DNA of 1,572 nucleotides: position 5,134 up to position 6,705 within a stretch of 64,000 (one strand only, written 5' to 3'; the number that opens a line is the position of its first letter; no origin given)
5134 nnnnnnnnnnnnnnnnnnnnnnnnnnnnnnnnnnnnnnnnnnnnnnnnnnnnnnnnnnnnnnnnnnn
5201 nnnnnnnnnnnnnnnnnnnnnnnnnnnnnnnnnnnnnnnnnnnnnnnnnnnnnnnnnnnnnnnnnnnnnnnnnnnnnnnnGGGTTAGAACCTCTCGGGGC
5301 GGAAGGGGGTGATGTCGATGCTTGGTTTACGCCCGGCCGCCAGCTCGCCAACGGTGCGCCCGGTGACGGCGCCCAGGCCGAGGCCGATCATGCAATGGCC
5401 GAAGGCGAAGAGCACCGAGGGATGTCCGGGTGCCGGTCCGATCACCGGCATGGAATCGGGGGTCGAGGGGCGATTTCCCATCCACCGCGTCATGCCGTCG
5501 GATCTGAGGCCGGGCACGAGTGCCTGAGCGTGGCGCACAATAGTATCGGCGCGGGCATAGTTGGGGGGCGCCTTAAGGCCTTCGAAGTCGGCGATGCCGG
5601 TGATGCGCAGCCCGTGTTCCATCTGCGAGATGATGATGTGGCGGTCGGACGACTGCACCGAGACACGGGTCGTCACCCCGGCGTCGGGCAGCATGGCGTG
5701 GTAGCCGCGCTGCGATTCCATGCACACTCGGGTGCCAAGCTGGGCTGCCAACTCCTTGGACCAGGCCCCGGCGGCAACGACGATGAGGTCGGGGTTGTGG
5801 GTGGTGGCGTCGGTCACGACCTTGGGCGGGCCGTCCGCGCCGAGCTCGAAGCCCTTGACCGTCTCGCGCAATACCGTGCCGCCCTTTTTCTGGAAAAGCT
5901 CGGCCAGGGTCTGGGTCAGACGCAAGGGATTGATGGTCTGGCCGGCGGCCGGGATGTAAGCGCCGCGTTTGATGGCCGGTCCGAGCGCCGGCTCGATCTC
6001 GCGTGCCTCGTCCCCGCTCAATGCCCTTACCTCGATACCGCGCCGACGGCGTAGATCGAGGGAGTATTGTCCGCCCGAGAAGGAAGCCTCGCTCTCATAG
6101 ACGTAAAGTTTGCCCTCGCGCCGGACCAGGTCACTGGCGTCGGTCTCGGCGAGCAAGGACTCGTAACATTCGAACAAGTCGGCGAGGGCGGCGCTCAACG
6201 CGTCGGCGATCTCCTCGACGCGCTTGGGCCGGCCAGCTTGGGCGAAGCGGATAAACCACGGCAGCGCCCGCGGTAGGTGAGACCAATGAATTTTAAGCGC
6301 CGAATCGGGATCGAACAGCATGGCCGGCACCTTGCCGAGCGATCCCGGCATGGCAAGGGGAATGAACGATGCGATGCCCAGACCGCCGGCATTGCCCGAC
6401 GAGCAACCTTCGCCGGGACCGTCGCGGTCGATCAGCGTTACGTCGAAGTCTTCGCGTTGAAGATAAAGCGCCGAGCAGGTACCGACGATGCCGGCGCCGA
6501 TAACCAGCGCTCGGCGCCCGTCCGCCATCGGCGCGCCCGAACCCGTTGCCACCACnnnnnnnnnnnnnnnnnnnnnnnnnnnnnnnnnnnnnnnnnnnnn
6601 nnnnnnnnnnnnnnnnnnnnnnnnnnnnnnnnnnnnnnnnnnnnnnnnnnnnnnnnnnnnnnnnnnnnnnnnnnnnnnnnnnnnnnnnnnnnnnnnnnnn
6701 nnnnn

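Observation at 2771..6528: Three tandem, translationally coupled DadA-like FAD oxidoreductase paralogs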

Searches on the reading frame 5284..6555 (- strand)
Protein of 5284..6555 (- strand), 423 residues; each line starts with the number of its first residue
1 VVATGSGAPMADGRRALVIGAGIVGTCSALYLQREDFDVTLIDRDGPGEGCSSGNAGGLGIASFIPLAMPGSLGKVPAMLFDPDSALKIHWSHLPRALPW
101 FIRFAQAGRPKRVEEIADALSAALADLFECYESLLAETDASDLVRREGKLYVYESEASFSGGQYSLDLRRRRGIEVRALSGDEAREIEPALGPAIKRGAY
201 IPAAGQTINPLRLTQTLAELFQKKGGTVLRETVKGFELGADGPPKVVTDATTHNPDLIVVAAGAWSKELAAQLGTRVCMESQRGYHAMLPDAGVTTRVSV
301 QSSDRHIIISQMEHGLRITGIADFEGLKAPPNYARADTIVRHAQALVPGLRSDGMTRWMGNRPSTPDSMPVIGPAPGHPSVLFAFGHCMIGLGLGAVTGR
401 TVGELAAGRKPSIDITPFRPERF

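Call 10: search_protein_families(library=ncbifam, proteins=[window:5284-6528:-], max_evalue=0.001)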
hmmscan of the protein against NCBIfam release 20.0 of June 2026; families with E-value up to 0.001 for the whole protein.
window:5284-6528:- (414 aa): 19 families
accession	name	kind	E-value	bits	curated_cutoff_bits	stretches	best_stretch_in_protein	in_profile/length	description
NF001933.0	PRK00711.1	subfamily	8.6e-54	183.2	383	1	6-413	2-415/429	D-amino acid dehydrogenase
TIGR02352.1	thiamin_ThiO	equivalog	3.3e-33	115.2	250.8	2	120-395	69-345/351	glycine oxidase ThiO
NF009074.0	PRK12409.1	equivalog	1.8e-32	113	494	1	7-396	4-402/410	D-amino acid dehydrogenase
NF040813.1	pro_dh_Thprot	equivalog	2.3e-16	59.8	600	2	238-406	204-357/362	D-proline dehydrogenase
NF008425.0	PRK11259.1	equivalog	7.9e-15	54.7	257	1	122-273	73-221/377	N-methyl-L-tryptophan oxidase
TIGR03197.1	MnmC_Cterm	equivalog_domain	1.1e-11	44.4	174.2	1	7-48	2-44/400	FAD-dependent 5-carboxymethylaminomethyl-2-thiouridine(34) oxidoreductase MnmC1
NF002480.1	PRK01747.1-1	equivalog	2.7e-10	39.3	540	2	175-368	369-567/645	bifunctional tRNA (5-methylaminomethyl-2-thiouridine)(34)-methyltransferase MnmC2/FAD-dependent 5-carboxymethylaminomethyl-2-thiouridine(34)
NF050086.1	pipecolate_AmaA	exception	8.7e-09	34.5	600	1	105-260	92-240/425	L-pipecolate oxidase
TIGR01377.1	soxA_mon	subfamily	1.5e-08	33.9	479.65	0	194-272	137-215/381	amino oxidase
TIGR03377.1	glycerol3P_GlpA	equivalog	3.5e-08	32.4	552.8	1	132-302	74-251/530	anaerobic glycerol-3-phosphate dehydrogenase subunit GlpA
TIGR03364.1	HpnW_proposed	hypoth_equivalog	7.5e-08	31.8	285.1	1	7-48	3-44/365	TIGR03364 family FAD-dependent oxidoreductase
TIGR01373.1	soxB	subfamily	1.5e-06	27.3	529.45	1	245-414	228-399/407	sarcosine oxidase subunit beta family protein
NF008726.1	PRK11728.1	equivalog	2.9e-06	26.4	299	1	139-267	87-212/389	L-2-hydroxyglutarate oxidase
NF002481.1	PRK01747.1-2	equivalog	4.6e-05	22.4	600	0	6-50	240-284/611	bifunctional tRNA (5-methylaminomethyl-2-thiouridine)(34)-methyltransferase MnmC2/FAD-dependent 5-carboxymethylaminomethyl-2-thiouridine(34)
NF005313.0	PRK06847.1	subfamily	6.6e-05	22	372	0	4-36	4-36/375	hypothetical protein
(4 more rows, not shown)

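Call 11: search_protein_families(library=pfam, proteins=[window:5284-6528:-])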
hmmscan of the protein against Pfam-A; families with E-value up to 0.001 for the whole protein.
window:5284-6528:- (414 aa): 3 families
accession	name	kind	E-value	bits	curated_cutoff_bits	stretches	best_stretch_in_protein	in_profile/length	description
PF01266.30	DAO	-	3.8e-61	208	27.9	1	7-396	2-353/353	FAD dependent oxidoreductase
PF13450.12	NAD_binding_8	-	2.8e-05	24.8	21.9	1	9-49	1-42/68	NAD(P)-binding Rossmann-like domain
PF02558.23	ApbA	-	0.00012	22.1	22.2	0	8-36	2-30/150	Ketopantoate reductase PanE/ApbA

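Call 16: find_homologous_proteins(query=window:5284-6528:-, max_evalue=1e-30)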
Query window:5284-6528:- (414 aa): 2084 proteins with E <= 1e-30 among 8000 candidates; the best 120 are listed.
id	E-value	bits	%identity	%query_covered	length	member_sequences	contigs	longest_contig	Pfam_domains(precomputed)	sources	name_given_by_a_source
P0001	6.7e-268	906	96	100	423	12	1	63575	PF01266.31,PF13450.13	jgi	jgi:D-amino-acid dehydrogenase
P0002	3.0e-247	838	89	100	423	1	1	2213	PF01266.31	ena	-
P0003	3.1e-240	815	88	100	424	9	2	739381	PF01266.31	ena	-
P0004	2.2e-239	812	87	99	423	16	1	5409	PF01266.31,PF13450.13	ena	-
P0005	1.6e-157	543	58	99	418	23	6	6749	PF01266.31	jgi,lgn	jgi:D-amino-acid dehydrogenase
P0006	3.0e-154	532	57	100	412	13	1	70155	PF01266.31,PF13450.13,PF07992.21,PF02558.23,PF01494.26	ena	-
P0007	3.1e-153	529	57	99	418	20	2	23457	PF01266.31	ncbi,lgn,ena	-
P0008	2.6e-152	525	58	100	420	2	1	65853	PF01266.31,PF13450.13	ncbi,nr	ncbi:MAG: FAD-binding oxidoreductase [Rhodospirillales bacterium]|nr:FAD-binding oxidoreductase [Rho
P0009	8.6e-152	524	57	100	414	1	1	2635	PF01266.31,PF00890.31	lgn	-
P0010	3.1e-151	522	57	99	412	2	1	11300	PF01266.31,PF13450.13,PF07992.21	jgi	jgi:D-amino-acid dehydrogenase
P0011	3.1e-151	522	57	99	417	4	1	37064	PF01266.31,PF13450.13,PF07992.21,PF01494.26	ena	-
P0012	7.2e-151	521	56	99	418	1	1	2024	PF01266.31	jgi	jgi:D-amino-acid dehydrogenase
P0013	4.4e-150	518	57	100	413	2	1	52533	PF01266.31,PF13450.13,PF00890.31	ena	-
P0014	2.0e-149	516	57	99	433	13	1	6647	PF01266.31,PF13450.13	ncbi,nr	ncbi:MAG: FAD-binding oxidoreductase [Proteobacteria bacterium]|nr:FAD-binding oxidoreductase [Pseud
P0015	3.5e-149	515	57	98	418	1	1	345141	PF01266.31,PF13450.13,PF00890.31,PF07992.21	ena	-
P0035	3.1e-144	499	54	100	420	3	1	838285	PF01266.31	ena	-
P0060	3.6e-141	489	55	98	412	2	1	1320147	PF01266.31,PF07992.21,PF03486.21,PF13454.13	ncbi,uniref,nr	ncbi:FAD-binding oxidoreductase [Reyranella sp. CPCC 100927]|uniref:NAD(P)/FAD-dependent oxidoreduct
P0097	3.9e-135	469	53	100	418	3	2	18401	PF01266.31,PF13450.13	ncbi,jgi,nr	ncbi:MAG: FAD-binding oxidoreductase [Rhodospirillales bacterium]|jgi:D-amino-acid dehydrogenase|nr:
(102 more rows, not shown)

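Call 18: search_solved_structures(query=window:5284-6528:-, max_evalue=0.00001)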
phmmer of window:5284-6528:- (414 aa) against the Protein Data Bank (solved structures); distinct sequences matched with E-value up to 0.00001: 12.
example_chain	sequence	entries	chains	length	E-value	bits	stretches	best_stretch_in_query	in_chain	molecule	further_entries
4ysh_A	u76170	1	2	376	8.7e-21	77.4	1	161-411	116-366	Glycine oxidase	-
6j38_A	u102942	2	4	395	2.3e-14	56.2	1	130-405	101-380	FAD-dependent glycine oxydase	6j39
9woz_A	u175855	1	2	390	1.9e-13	53.2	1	247-405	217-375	Glycine oxidase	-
1ryi_A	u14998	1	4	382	1.9e-13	53.2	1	247-405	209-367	GLYCINE OXIDASE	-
1ng3_A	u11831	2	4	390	3.5e-13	52.3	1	247-405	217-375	Glycine oxidase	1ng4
3if9_A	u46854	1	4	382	1.5e-12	50.3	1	247-405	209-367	Glycine oxidase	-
1y56_B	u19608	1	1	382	1.9e-12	49.9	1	138-414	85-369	sarcosine oxidase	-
7fgp_A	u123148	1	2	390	3.5e-11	45.8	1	121-414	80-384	Glycine/D-amino acid oxidase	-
7cyx_A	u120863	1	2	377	6.6e-11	44.8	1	124-402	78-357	Glycine oxidase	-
6pxs_A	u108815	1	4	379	3.6e-08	35.8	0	166-409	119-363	FAD dependent oxidoreductase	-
5fjm_A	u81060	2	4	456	1.6e-06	30.4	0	323-414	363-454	L-AMINO ACID DEAMINASE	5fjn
5hxw_A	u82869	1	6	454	6e-06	28.5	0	309-414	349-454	L-amino acid deaminase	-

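Call 24: find_encoding_contigs(protein=P0003, flank=10000, max_places=3)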
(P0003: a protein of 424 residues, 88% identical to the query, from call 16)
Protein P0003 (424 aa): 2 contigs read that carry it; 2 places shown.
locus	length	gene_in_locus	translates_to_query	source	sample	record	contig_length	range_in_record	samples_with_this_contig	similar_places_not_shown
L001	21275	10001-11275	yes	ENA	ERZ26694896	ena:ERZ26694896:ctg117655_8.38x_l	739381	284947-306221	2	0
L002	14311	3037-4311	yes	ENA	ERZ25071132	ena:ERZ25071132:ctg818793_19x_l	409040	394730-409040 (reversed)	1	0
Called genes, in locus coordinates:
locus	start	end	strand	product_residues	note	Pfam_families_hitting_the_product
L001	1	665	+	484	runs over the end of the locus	PF13522:GATase_6, PF13537:GATase_7, PF00156:Pribosyltran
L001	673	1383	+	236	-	PF23441:SDR (weak), PF00106:adh_short, PF01370:Epimerase (faint), PF08659:KR, PF13561:adh_short_C2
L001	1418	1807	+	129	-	PF13560:HTH_31, PF01381:HTH_3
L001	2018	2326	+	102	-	PF25591:LRV_2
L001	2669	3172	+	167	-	PF00496:SBP_bac_5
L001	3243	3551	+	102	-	PF25591:LRV_2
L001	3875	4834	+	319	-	PF00496:SBP_bac_5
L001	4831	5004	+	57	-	-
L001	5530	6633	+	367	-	-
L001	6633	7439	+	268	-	-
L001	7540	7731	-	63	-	-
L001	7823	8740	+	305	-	PF12760:Zn_ribbon_IS1595, PF12762:DDE_Tnp_IS1595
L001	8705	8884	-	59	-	-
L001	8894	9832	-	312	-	PF08545:ACP_syn_III, PF08541:ACP_syn_III_C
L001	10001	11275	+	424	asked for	PF01266:DAO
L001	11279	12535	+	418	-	PF01266:DAO, PF01494:FAD_binding_3 (faint), PF13450:NAD_binding_8 (weak)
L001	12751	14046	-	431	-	PF00872:Transposase_mut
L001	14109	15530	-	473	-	PF00501:AMP-binding, PF13193:AMP-binding_C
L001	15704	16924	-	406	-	PF04339:FemAB_like, PF13480:Acetyltransf_6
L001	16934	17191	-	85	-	PF00550:PP-binding (weak)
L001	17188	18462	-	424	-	PF04339:FemAB_like, PF13480:Acetyltransf_6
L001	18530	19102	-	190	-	PF13302:Acetyltransf_3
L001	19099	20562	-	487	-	PF00501:AMP-binding, PF13193:AMP-binding_C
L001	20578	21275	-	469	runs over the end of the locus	PF00501:AMP-binding (weak), PF27533:CapK_C (weak)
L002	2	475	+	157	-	?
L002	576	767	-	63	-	-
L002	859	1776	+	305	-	PF12760:Zn_ribbon_IS1595, PF12762:DDE_Tnp_IS1595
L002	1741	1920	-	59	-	-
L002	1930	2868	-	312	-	PF08545:ACP_syn_III, PF08541:ACP_syn_III_C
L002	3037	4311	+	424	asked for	PF01266:DAO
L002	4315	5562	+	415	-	PF01266:DAO, PF01494:FAD_binding_3 (faint), PF13450:NAD_binding_8 (weak)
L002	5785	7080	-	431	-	PF00872:Transposase_mut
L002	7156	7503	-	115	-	-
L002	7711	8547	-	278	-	-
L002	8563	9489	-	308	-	PF14236:DruA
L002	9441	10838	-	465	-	PF03050:DDE_Tnp_IS66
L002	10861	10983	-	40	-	-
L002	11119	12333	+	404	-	PF02515:CoA_transf_3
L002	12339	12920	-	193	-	PF08238:Sel1 (weak)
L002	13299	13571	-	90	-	PF00216:Bac_DNA_binding, PF18291:HU-HIG (weak)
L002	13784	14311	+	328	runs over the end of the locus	PF01609:DDE_Tnp_1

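Call 25: find_related_loci(query=A1, collection=genome_contigs, flank=10000)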
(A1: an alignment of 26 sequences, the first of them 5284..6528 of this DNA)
Query A1 (414 aa) in genome_contigs; peptide patterns used: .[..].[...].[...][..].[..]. (x = any residue, [..] = any of these).
447 stretches matched a pattern; 402 encode a relative of the query (tblastn E <= 1e-3); the best 80 are kept; 79 distinct loci.
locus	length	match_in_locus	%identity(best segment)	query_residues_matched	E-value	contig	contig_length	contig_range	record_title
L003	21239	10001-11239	91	2-414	0e+0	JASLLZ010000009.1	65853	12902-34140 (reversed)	MAG: Rhodospirillales bacterium isolate Arabian10_MAG_36 NODE_9_length_65853_cov_14.373763, whole genome shotgun sequenc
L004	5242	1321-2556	57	1-414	1e-158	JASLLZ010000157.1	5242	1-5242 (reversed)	MAG: Rhodospirillales bacterium isolate Arabian10_MAG_36 NODE_157_length_5242_cov_14.819942, whole genome shotgun sequen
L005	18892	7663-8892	56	5-414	5e-149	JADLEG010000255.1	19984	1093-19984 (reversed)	MAG: Alphaproteobacteria bacterium isolate SJ314 c_000001336663, whole genome shotgun sequence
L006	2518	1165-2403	54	2-414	1e-156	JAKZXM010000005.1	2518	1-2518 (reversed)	MAG: Rhodospirillales bacterium isolate Langseth_Bin_00163 Langseth_Bin_00163_000000000005, whole genome shotgun sequenc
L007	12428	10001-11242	56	1-414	1e-147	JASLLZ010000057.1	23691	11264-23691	MAG: Rhodospirillales bacterium isolate Arabian10_MAG_36 NODE_57_length_23691_cov_26.364487, whole genome shotgun sequen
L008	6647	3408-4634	57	6-414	1e-146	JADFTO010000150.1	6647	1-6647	MAG: Proteobacteria bacterium isolate B9T3L8 B9T3L8_NODE4359, whole genome shotgun sequence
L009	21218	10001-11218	55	9-414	3e-145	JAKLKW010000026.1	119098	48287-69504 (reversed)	MAG: Alphaproteobacteria bacterium isolate MAG.417 MAG.417-scaffold_790, whole genome shotgun sequence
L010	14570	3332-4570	52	2-414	2e-142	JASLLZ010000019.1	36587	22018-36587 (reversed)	MAG: Rhodospirillales bacterium isolate Arabian10_MAG_36 NODE_19_length_36587_cov_15.705998, whole genome shotgun sequen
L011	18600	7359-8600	53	1-414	3e-142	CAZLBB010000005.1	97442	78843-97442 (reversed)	MAG TPA_asm: uncultured Rhodospirillaceae bacterium isolate binchicken_co130_47 genome assembly, contig: NODE_403_length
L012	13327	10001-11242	53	1-414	1e-141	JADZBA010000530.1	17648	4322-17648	MAG: Alphaproteobacteria bacterium isolate SJ646 c_000001394723, whole genome shotgun sequence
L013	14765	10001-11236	53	2-414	7e-141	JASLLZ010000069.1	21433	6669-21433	MAG: Rhodospirillales bacterium isolate Arabian10_MAG_36 NODE_69_length_21433_cov_15.355591, whole genome shotgun sequen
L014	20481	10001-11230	54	5-414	8e-141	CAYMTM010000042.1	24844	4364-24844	MAG TPA_asm: uncultured Rhodospirillaceae bacterium isolate binchicken_co274_48 genome assembly, contig: NODE_5165_lengt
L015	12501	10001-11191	56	18-414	1e-146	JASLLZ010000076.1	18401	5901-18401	MAG: Rhodospirillales bacterium isolate Arabian10_MAG_36 NODE_76_length_18401_cov_14.720912, whole genome shotgun sequen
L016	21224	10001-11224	53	7-414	3e-139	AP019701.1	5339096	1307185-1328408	Stella sp. ATCC 35155 DNA, complete genome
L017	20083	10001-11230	51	5-414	1e-138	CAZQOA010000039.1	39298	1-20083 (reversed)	MAG TPA_asm: uncultured Rhizobiaceae bacterium isolate SRP193066_co1_42 genome assembly, contig: NODE_1205_length_39298_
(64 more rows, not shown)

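Call 32: search_solved_structures(query=A1, max_evalue=1e-8, show_alignments=2)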
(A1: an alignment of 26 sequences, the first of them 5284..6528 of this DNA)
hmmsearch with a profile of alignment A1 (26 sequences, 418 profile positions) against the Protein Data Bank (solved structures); distinct sequences matched with E-value up to 1e-8: 36.
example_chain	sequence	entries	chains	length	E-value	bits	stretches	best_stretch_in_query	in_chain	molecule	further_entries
4ysh_A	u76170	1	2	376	6.6e-38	133.7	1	141-417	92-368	Glycine oxidase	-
7cyx_A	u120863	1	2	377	5.8e-34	120.7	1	133-406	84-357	Glycine oxidase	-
6j38_A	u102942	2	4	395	1e-33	119.9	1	136-418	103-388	FAD-dependent glycine oxydase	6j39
1ryi_A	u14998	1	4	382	1.7e-33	119.1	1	172-417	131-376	GLYCINE OXIDASE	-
9woz_A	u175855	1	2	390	1.9e-33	119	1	172-417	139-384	Glycine oxidase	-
1ng3_A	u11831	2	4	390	3.5e-33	118.1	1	172-417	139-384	Glycine oxidase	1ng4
3if9_A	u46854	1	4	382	1.4e-32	116.1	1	172-417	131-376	Glycine oxidase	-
1y56_B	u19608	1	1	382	1e-27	100.1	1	140-418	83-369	sarcosine oxidase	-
6pxs_A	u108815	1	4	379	1.8e-22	82.8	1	170-415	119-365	FAD dependent oxidoreductase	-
5fjm_A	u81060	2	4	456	1.9e-21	79.5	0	139-273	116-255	L-AMINO ACID DEAMINASE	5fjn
5hxw_A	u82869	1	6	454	3.2e-21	78.7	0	198-273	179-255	L-amino acid deaminase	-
5i39_A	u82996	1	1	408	1.1e-19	73.7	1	198-418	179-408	L-amino acid deaminase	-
7fgp_A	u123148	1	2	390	2.4e-18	69.2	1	124-418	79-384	Glycine/D-amino acid oxidase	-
7exs_A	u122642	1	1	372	5.2e-17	64.8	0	160-277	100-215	Sarcosine oxidase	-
1zov_A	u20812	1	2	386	2e-16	62.9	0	338-417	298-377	Monomeric sarcosine oxidase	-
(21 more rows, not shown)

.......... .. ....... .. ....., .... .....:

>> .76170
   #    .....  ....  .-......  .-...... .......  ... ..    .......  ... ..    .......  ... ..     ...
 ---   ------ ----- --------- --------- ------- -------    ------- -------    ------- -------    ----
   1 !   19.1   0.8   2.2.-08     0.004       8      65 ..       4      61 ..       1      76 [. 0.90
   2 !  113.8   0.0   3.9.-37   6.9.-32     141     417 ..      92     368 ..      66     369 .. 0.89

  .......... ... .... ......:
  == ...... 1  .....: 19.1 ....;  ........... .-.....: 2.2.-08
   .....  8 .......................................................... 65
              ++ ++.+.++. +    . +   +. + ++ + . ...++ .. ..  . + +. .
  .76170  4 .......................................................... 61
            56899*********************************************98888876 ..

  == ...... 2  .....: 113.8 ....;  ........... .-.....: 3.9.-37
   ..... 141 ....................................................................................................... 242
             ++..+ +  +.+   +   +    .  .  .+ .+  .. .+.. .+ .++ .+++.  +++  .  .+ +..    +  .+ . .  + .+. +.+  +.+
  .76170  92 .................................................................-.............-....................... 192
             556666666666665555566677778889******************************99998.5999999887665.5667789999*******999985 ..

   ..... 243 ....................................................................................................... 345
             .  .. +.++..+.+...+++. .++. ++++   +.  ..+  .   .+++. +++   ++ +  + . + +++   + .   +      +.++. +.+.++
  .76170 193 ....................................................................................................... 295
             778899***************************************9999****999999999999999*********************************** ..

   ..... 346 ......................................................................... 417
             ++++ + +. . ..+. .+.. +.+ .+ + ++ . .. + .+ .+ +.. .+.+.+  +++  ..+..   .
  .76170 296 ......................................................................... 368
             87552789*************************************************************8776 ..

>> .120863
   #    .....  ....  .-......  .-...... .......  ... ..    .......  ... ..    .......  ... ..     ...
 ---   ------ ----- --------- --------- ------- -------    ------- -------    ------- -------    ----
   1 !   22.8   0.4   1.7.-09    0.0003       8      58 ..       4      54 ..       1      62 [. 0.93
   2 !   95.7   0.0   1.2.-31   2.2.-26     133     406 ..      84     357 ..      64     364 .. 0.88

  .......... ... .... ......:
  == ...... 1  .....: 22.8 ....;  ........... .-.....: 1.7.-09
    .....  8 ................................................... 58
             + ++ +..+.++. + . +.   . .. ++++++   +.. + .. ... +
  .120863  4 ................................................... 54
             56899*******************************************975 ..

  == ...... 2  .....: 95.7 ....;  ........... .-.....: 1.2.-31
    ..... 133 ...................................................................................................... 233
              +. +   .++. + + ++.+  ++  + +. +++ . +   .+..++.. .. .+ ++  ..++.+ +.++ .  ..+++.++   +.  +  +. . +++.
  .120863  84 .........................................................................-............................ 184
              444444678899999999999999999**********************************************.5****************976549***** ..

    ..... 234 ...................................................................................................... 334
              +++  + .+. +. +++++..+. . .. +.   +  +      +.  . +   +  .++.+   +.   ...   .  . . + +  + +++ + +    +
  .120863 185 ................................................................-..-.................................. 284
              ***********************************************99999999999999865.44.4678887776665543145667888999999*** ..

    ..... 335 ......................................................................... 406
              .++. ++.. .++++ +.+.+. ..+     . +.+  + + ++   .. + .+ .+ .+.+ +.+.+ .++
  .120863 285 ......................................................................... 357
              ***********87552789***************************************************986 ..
